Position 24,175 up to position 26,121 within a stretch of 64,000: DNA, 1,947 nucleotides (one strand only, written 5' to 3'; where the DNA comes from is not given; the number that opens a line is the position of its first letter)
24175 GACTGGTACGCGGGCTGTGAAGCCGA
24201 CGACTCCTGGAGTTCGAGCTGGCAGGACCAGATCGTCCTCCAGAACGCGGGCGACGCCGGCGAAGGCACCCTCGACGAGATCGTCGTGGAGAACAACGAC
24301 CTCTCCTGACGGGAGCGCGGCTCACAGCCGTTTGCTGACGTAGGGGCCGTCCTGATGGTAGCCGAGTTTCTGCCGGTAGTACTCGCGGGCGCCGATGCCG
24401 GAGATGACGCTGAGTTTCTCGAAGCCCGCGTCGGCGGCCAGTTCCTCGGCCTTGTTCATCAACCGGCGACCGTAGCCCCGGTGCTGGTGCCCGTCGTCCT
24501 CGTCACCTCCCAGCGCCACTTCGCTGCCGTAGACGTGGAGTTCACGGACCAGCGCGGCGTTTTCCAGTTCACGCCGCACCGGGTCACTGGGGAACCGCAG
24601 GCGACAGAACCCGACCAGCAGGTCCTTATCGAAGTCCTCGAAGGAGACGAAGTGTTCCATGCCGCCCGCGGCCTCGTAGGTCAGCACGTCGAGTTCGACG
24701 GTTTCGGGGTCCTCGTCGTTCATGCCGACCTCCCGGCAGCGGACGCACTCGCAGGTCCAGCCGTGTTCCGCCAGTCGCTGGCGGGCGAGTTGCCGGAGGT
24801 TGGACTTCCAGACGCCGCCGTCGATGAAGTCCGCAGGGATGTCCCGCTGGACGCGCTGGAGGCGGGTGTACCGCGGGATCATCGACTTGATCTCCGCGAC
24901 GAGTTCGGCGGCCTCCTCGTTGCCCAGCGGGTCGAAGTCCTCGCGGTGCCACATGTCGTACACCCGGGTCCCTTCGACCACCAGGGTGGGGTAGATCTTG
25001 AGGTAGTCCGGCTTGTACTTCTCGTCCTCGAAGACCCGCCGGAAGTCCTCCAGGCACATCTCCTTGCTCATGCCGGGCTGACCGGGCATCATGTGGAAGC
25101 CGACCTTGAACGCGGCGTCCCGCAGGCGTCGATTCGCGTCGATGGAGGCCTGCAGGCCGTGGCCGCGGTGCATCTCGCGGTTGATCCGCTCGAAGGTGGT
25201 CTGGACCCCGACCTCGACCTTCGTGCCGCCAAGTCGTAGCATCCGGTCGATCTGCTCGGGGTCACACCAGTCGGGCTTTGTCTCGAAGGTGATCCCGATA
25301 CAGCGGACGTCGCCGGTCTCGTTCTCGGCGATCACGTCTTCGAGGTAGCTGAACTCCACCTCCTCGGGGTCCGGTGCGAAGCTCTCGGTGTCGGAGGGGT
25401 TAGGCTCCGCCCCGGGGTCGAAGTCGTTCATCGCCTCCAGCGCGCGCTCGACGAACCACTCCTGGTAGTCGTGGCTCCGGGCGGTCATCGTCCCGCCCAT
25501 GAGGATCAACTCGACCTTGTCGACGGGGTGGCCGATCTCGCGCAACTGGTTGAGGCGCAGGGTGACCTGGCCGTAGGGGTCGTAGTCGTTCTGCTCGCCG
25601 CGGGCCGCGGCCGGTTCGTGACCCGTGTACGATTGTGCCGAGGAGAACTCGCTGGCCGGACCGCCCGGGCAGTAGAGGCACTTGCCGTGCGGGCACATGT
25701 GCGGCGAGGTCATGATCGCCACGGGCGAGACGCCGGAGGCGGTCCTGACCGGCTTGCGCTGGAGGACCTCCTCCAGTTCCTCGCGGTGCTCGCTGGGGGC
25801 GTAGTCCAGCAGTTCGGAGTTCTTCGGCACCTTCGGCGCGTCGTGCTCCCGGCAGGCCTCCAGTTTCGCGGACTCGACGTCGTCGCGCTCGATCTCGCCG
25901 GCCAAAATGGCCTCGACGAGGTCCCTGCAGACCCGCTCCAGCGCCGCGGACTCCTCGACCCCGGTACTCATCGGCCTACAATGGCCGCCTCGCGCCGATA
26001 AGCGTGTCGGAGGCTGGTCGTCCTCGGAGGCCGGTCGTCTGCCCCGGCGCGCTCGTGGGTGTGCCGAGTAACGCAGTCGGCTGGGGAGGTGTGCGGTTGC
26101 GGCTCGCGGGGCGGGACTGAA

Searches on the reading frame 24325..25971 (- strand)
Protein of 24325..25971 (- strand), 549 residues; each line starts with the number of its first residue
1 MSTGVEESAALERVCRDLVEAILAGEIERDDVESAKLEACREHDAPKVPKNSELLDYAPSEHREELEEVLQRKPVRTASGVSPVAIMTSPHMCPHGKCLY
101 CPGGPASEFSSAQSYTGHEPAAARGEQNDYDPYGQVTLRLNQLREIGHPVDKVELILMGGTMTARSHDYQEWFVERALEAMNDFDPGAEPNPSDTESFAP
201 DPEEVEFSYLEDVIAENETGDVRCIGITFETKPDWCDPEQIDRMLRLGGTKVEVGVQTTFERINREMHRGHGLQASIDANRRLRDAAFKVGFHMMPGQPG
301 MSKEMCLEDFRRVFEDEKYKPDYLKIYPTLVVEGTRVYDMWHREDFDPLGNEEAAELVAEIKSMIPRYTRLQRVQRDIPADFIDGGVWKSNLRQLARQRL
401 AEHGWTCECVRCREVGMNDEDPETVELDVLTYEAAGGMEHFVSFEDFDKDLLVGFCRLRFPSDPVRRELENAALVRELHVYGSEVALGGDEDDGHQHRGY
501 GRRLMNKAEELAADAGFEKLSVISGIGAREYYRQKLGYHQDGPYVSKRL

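Call 69: find_homologous_proteins(query=window:24325-25971:-, max_evalue=1e-200)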
Query seq(549 aa) (549 aa): 906 proteins with E <= 1e-200 among 8000 candidates; the best 120 are listed.
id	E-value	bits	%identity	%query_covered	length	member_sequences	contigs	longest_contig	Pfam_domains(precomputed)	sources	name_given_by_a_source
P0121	0.0e+0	1277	100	100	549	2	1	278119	PF16199.11,PF04055.28,PF23613.2,PF00583.32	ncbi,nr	ncbi:tRNA uridine(34) 5-carboxymethylaminomethyl modification radical SAM/GNAT enzyme Elp3 [Halobact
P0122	0.0e+0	1105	84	100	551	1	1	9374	PF16199.11,PF04055.28,PF23613.2,PF00583.32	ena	-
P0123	0.0e+0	1085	85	99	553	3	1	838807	PF16199.11,PF04055.28,PF23613.2,PF00583.32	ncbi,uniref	ncbi:tRNA uridine(34) 5-carboxymethylaminomethyl modification radical SAM/GNAT enzyme Elp3 [Halomicr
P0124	0.0e+0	1076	84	99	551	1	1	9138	PF16199.11,PF04055.28,PF23613.2,PF00583.32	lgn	-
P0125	0.0e+0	1076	84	99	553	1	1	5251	PF16199.11,PF04055.28,PF23613.2,PF00583.32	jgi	jgi:elongator complex protein 3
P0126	0.0e+0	1074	84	99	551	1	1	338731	PF16199.11,PF04055.28,PF23613.2,PF00583.32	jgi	jgi:elongator complex protein 3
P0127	0.0e+0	1074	83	99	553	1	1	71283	PF16199.11,PF04055.28,PF23613.2,PF00583.32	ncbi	ncbi:tRNA uridine(34) 5-carboxymethylaminomethyl modification radical SAM/GNAT enzyme Elp3 [Haladapt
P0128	0.0e+0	1074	83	99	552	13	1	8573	PF16199.11,PF04055.28,PF23613.2,PF00583.32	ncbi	-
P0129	0.0e+0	1073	83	99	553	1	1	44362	PF16199.11,PF04055.28,PF23613.2,PF00583.32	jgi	jgi:elongator complex protein 3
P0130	0.0e+0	1073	84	99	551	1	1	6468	PF16199.11,PF04055.28,PF23613.2,PF00583.32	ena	-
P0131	0.0e+0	1073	84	99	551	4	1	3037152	PF16199.11,PF04055.28,PF23613.2,PF00583.32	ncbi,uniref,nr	ncbi:tRNA uridine(34) 5-carboxymethylaminomethyl modification radical SAM/GNAT enzyme Elp3 [Haloruss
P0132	0.0e+0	1072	83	99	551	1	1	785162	PF16199.11,PF04055.28,PF23613.2,PF00583.32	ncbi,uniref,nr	ncbi:tRNA uridine(34) 5-carboxymethylaminomethyl modification radical SAM/GNAT enzyme Elp3 [Haloruss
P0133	0.0e+0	1072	82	100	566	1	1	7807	PF16199.11,PF04055.28,PF23613.2,PF00583.32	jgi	jgi:elongator complex protein 3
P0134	0.0e+0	1070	82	100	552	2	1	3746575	PF16199.11,PF04055.28,PF23613.2,PF00583.32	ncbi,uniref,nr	ncbi:tRNA uridine(34) 5-carboxymethylaminomethyl modification radical SAM/GNAT enzyme Elp3 [Natronom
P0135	0.0e+0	1070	83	100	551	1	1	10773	PF16199.11,PF04055.28,PF23613.2,PF00583.32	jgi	-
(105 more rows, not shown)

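Call 70: find_encoding_contigs(protein=P0122, flank=3000, max_places=1)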
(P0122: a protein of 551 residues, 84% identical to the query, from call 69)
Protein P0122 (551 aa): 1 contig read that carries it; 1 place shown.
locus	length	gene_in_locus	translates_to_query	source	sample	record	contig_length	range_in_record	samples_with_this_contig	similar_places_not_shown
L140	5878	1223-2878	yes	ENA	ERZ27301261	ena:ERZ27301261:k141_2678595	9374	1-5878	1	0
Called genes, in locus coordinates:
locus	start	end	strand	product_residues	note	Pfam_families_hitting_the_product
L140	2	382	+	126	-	?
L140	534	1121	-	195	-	-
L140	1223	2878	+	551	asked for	PF23613:ELP3_N, PF04055:Radical_SAM, PF16199:Radical_SAM_C, PF00583:Acetyltransf_1 (weak)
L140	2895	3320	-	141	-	-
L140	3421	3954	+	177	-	PF01625:PMSR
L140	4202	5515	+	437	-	PF00082:Peptidase_S8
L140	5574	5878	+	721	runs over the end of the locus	PF05833:NFACT_N, PF05670:NFACT-R_1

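Call 71: find_encoding_contigs(protein=P0123, flank=3000, max_places=1)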
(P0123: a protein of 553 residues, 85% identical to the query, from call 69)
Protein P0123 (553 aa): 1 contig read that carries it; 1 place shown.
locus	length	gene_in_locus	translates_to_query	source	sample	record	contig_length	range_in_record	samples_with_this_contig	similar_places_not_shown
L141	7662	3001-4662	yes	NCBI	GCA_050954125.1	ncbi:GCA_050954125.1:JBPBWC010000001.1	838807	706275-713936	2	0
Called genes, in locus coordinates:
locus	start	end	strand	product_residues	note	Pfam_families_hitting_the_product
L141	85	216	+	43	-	-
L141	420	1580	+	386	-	PF00082:Peptidase_S8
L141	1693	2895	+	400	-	PF22148:Fervidolysin_NPro-like (faint), PF00082:Peptidase_S8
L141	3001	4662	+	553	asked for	PF23613:ELP3_N, PF04055:Radical_SAM, PF16199:Radical_SAM_C, PF00583:Acetyltransf_1 (weak)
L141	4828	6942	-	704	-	PF00575:S1 (weak), PF01336:tRNA_anti-codon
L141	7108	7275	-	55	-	PF23454:Zn_ribbon_Brz (faint), PF21344:Zn_ribbon_LysW (faint)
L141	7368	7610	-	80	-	PF26071:DUF8028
